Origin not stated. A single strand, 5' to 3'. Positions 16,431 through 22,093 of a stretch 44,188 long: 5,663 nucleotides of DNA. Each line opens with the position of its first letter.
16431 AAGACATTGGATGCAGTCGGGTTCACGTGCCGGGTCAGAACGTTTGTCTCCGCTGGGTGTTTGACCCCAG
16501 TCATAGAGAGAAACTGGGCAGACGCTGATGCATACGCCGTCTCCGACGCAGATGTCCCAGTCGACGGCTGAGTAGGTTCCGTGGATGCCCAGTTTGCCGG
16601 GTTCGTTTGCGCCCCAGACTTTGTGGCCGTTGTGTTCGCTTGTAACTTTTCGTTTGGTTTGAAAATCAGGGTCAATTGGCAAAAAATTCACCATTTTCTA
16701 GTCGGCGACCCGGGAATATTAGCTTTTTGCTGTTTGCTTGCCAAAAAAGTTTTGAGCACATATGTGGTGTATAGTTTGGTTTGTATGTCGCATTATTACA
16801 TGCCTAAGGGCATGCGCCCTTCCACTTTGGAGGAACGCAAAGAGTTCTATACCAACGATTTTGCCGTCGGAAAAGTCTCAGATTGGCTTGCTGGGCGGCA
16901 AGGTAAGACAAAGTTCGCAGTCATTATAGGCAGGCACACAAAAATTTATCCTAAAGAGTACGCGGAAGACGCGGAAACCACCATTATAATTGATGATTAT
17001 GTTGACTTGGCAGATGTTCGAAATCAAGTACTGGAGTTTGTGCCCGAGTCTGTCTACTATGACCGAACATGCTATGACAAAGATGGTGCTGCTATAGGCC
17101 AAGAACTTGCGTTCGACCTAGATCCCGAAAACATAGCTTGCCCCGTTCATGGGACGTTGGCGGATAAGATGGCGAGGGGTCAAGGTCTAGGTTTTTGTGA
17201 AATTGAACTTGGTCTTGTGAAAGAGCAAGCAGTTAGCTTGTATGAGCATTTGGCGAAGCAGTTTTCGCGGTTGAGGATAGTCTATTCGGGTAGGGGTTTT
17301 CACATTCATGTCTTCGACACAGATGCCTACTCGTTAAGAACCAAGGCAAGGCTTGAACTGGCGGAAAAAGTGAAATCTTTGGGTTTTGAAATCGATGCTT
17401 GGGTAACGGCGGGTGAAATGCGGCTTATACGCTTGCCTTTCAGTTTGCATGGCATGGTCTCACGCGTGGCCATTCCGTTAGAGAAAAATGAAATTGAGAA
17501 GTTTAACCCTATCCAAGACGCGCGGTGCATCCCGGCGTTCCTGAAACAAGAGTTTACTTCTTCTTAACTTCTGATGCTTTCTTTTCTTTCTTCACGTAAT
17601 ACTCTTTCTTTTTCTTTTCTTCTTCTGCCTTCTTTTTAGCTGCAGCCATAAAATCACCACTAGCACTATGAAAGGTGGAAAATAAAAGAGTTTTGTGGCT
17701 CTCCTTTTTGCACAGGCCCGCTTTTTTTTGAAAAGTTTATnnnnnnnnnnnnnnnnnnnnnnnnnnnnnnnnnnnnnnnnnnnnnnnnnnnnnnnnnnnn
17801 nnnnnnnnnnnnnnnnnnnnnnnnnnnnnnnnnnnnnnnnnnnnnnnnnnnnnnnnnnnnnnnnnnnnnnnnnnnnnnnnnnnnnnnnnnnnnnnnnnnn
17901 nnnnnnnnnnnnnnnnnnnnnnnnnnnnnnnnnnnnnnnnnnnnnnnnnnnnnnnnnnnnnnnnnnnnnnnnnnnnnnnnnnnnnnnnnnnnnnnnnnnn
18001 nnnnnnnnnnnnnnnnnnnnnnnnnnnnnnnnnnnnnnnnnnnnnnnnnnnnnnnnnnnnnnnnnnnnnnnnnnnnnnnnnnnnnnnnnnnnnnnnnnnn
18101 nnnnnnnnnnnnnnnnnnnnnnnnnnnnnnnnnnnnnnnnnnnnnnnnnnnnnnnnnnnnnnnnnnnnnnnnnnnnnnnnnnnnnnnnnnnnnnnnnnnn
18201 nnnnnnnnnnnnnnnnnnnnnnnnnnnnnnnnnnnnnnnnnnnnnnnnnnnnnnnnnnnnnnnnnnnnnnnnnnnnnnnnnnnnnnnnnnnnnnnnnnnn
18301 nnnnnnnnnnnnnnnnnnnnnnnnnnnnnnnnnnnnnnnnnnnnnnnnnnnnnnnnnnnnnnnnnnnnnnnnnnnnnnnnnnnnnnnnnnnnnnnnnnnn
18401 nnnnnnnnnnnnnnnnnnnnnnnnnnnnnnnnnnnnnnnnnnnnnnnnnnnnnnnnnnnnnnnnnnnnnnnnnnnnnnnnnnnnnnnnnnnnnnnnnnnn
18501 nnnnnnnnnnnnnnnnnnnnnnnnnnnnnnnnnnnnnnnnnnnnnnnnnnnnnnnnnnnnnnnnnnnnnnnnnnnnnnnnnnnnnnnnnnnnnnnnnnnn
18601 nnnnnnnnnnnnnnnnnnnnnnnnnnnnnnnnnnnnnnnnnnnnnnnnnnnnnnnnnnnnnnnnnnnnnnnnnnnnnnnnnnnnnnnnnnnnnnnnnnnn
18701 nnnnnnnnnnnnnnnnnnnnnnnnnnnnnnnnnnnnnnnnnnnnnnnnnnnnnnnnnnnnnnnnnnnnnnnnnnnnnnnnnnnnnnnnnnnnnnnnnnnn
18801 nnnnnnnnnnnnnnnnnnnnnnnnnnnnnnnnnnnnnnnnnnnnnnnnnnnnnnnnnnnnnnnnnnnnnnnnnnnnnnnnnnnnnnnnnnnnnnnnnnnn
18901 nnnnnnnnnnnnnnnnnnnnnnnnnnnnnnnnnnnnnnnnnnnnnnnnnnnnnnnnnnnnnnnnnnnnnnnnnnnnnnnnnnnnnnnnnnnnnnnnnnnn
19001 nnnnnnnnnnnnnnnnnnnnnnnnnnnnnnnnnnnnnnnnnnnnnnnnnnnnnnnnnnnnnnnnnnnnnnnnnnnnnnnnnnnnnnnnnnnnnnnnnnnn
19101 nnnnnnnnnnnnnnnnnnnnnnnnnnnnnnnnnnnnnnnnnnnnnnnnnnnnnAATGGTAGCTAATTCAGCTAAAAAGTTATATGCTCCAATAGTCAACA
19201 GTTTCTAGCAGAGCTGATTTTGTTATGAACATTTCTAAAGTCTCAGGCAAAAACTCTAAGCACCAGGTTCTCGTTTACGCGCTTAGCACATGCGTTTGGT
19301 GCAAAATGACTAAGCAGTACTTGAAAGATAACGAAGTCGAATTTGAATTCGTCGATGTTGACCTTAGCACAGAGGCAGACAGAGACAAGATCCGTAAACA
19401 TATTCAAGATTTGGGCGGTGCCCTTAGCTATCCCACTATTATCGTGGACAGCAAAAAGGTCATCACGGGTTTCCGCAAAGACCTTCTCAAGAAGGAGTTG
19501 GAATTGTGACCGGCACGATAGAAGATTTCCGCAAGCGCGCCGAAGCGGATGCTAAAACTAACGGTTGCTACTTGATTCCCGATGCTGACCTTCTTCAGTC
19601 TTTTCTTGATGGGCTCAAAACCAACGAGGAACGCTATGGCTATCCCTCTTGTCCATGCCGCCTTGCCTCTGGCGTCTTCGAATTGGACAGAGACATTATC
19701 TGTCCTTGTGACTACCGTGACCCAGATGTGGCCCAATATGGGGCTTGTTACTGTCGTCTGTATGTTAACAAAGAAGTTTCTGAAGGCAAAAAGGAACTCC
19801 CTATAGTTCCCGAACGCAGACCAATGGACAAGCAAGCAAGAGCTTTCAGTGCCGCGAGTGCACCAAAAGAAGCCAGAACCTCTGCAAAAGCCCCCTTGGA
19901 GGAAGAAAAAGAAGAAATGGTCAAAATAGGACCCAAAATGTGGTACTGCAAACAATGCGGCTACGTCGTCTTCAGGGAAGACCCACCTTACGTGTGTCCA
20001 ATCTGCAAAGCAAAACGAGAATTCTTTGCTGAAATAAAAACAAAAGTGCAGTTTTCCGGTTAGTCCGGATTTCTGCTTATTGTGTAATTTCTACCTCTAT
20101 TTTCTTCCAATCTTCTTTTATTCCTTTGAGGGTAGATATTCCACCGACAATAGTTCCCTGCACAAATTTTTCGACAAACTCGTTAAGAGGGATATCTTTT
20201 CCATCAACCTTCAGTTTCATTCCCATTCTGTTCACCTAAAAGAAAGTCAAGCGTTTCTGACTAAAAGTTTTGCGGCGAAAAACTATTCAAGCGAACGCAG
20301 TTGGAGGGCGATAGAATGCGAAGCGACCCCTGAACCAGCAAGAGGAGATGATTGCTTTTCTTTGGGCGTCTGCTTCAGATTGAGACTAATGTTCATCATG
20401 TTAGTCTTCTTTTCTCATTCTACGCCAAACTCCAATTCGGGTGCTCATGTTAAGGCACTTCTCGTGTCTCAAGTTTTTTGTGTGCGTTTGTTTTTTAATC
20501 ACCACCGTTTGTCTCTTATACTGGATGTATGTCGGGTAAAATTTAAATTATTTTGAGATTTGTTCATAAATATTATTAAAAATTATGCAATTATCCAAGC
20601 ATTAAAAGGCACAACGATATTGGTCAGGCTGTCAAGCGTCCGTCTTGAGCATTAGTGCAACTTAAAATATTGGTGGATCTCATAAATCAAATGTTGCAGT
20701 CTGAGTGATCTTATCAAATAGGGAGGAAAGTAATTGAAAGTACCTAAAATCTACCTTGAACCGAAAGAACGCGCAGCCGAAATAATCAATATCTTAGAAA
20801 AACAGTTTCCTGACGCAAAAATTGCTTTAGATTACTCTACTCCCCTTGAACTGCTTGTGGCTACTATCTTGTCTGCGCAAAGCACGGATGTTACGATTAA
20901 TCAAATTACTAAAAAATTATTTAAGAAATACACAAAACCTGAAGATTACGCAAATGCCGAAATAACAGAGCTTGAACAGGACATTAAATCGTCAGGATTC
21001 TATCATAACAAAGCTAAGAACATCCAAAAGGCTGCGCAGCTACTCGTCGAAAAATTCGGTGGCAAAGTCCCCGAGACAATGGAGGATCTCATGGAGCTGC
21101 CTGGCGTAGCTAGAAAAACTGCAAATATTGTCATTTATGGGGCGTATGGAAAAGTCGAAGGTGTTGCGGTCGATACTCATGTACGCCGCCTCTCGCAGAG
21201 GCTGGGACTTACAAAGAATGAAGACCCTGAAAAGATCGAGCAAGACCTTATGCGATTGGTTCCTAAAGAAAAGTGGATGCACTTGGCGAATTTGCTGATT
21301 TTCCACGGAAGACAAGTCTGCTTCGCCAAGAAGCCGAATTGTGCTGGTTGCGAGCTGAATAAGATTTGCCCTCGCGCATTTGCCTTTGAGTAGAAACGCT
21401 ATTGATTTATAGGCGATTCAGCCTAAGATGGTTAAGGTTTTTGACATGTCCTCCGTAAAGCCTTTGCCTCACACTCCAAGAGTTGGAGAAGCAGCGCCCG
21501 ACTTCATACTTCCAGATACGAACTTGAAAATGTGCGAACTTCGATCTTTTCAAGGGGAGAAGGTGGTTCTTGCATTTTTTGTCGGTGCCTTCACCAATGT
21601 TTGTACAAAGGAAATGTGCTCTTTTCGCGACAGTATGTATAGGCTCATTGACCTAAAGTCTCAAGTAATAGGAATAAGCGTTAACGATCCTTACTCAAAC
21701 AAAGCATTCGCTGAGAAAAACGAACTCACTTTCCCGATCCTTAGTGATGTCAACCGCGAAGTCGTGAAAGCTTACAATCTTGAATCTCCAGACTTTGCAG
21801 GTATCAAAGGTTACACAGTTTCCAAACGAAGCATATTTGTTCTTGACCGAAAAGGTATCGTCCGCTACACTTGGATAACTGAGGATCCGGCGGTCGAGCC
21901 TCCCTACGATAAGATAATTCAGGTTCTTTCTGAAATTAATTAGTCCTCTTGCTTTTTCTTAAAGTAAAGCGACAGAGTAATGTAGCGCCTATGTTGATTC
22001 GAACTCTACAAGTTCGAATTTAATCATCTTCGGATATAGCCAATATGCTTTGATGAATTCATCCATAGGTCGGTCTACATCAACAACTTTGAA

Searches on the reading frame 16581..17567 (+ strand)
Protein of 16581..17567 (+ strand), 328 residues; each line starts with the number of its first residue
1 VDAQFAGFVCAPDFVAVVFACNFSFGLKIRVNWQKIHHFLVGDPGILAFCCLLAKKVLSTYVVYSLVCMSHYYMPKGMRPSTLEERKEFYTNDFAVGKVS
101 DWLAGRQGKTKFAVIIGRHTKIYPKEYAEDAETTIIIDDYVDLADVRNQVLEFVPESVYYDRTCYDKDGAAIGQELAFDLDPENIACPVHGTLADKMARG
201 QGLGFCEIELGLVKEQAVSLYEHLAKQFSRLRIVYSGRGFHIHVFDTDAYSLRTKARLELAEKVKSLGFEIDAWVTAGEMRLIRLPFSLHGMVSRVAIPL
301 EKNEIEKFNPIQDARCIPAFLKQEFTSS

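Call 52: search_protein_families(library=pfam, proteins=[window:16581-17567:+], max_evalue=0.001)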
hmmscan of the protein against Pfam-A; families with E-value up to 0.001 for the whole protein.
window:16581-17567:+ (328 aa): 1 family
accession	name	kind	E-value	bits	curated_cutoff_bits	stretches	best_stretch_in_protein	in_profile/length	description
PF01896.25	DNA_primase_S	-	7.3e-08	33.4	26.8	1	226-265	37-78/163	DNA primase small subunit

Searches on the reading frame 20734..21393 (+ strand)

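Call 52: search_protein_families(library=pfam, proteins=[window:20734-21393:+], max_evalue=0.001)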
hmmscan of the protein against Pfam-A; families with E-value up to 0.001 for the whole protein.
window:20734-21393:+ (219 aa): 2 families
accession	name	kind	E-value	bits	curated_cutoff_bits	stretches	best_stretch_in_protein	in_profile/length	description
PF00730.31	HhH-GPD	-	6e-29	101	26.2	1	42-178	1-108/108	HhH-GPD superfamily base excision DNA repair protein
PF00633.29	HHH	-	2e-05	24.7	24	1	107-132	1-26/30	Helix-hairpin-helix motif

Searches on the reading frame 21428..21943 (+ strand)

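Call 52: search_protein_families(library=pfam, proteins=[window:21428-21943:+], max_evalue=0.001)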
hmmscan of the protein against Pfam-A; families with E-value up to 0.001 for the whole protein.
window:21428-21943:+ (171 aa): 2 families
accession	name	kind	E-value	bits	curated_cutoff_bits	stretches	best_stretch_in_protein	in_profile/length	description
PF00578.27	AhpC-TSA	-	5.1e-34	117.3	26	1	19-147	1-123/124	AhpC/TSA family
PF08534.16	Redoxin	-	1.6e-23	83.5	26.6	1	19-162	2-146/148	Redoxin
